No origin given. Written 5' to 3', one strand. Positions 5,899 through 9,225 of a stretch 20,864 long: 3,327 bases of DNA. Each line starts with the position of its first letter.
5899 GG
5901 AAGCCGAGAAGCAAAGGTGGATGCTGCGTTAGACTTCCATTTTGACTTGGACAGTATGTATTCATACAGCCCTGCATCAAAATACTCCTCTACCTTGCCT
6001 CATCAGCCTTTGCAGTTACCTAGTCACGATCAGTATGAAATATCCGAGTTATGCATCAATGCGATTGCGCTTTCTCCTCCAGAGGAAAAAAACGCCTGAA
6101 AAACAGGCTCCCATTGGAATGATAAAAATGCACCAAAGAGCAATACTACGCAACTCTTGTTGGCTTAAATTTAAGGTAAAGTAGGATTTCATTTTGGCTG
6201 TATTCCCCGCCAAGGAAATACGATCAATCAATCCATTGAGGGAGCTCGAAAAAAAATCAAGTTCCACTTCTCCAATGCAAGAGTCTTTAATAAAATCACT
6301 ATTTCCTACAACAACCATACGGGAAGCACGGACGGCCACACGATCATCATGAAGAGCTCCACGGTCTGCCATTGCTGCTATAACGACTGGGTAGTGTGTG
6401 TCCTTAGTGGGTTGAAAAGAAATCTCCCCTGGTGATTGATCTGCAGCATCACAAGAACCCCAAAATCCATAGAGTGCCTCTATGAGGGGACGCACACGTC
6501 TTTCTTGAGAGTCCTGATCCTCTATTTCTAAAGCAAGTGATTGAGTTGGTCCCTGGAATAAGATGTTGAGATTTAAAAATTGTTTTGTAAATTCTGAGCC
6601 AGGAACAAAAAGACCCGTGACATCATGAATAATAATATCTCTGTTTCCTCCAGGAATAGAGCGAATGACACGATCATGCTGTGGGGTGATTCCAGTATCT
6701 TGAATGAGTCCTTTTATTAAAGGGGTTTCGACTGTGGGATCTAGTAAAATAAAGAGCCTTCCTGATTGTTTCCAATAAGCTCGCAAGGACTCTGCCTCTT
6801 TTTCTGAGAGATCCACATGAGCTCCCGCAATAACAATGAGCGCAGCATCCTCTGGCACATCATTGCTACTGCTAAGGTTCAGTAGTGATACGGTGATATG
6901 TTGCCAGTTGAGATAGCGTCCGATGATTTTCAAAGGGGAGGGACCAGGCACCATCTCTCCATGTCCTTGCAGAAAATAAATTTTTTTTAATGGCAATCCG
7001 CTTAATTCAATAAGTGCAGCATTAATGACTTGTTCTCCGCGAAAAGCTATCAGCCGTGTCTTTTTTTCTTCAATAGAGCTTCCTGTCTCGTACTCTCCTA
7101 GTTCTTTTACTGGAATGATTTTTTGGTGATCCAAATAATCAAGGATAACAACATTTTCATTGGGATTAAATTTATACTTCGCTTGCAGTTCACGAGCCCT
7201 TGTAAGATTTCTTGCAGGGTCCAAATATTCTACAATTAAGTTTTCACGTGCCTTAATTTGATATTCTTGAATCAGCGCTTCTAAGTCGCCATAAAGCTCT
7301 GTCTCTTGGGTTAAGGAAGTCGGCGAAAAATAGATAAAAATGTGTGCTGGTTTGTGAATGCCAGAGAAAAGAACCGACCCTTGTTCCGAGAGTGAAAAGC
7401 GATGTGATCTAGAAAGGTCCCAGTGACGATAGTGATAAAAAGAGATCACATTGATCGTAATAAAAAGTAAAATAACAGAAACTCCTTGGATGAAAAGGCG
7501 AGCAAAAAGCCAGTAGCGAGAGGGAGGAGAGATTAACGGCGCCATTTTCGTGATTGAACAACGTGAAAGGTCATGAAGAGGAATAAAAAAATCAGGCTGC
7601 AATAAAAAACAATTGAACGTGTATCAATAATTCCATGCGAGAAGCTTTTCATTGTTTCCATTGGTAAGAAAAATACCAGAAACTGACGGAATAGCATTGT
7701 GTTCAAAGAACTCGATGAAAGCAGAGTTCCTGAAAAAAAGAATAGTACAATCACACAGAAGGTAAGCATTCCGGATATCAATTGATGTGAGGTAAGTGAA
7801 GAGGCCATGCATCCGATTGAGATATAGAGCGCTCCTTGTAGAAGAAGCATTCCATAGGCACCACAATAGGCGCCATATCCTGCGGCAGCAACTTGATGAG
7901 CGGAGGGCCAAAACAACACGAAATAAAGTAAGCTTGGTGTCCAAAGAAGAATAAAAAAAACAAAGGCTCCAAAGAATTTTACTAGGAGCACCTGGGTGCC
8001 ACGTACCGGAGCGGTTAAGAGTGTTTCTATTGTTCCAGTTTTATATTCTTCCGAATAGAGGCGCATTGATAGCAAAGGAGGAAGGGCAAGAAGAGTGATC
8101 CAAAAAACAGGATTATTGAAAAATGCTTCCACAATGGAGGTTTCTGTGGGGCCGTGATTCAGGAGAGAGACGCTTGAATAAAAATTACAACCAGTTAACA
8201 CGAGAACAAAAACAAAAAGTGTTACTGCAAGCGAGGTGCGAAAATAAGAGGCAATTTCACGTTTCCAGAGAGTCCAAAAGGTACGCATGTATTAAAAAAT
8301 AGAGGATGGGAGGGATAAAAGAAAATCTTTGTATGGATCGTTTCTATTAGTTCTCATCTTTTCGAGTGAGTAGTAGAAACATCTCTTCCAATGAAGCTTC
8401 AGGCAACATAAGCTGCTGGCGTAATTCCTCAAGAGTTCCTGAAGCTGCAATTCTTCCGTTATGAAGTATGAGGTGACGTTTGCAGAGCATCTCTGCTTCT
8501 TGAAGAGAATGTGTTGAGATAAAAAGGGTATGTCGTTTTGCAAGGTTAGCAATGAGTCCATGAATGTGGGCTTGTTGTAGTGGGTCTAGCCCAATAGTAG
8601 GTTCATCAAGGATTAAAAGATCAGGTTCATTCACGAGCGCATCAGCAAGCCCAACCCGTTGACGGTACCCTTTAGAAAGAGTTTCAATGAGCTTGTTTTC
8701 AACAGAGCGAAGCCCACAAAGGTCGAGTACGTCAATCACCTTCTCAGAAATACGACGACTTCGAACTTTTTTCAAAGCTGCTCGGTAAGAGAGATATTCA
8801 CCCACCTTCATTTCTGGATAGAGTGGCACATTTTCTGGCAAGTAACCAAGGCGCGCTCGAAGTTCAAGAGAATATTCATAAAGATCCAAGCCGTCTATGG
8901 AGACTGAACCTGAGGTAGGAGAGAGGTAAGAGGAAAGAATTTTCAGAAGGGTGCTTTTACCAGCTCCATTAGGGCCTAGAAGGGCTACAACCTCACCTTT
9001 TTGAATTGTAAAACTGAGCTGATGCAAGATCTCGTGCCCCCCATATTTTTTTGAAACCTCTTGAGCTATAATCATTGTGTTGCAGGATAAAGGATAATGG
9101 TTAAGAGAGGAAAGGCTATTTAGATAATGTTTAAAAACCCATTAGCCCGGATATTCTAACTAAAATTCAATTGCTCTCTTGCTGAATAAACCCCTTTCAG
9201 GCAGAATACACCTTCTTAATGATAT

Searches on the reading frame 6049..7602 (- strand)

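Call 11: search_protein_families(library=pfam, proteins=[window:6049-7602:-])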
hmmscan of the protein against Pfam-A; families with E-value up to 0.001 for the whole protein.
window:6049-7602:- (517 aa): 3 families
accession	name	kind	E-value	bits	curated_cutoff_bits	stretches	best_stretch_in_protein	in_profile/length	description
PF09822.16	ABC_transp_aux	-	2.7e-11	43.7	34.7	1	206-293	2-87/288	ABC-type uncharacterized transport system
PF23357.1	DUF7088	-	2e-08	34.8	27.8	1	66-149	2-84/105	Domain of unknown function (DUF7088)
PF23355.1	IFT52_GIFT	-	0.0005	19.6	27.2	0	224-315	18-111/246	IFT52 GIFT domain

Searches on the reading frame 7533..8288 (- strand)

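Call 11: search_protein_families(library=pfam, proteins=[window:7533-8288:-])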
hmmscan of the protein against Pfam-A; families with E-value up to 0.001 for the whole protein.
window:7533-8288:- (251 aa): 3 families
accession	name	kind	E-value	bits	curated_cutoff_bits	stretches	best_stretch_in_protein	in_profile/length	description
PF12679.13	ABC2_membrane_2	-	1.3e-05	25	27.2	1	72-212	84-234/283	ABC-2 family transporter protein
PF12698.13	ABC2_membrane_3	-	1.4e-05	24.9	31.6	1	50-238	157-337/347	ABC-2 family transporter protein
PF12730.13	ABC2_membrane_4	-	0.00025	21.5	27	1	34-179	25-175/179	ABC-2 family transporter protein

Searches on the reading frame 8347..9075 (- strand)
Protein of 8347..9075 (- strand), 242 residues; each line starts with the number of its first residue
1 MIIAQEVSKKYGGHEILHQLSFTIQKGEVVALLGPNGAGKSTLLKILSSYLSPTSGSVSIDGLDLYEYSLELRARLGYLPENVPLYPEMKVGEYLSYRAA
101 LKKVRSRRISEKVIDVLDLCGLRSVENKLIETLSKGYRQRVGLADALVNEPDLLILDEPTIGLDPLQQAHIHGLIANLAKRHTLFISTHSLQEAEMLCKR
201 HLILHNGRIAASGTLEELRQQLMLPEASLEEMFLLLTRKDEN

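Call 11: search_protein_families(library=pfam, proteins=[window:8347-9075:-])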
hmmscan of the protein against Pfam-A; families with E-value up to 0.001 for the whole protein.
window:8347-9075:- (242 aa): 4 families
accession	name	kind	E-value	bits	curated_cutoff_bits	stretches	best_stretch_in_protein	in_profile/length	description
PF00005.33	ABC_tran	-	4.1e-35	121.8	25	1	17-160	1-136/137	ABC transporter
PF13304.12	AAA_21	-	1.7e-13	51.8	27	2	139-191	244-300/304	AAA domain, putative AbiEii toxin, Type IV TA system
PF13175.12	AAA_15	-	1.8e-05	25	32.1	0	29-52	25-48/374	AAA ATPase domain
PF13555.12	AAA_29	-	0.00015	21.8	27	1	21-54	16-49/61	P-loop containing region of AAA domain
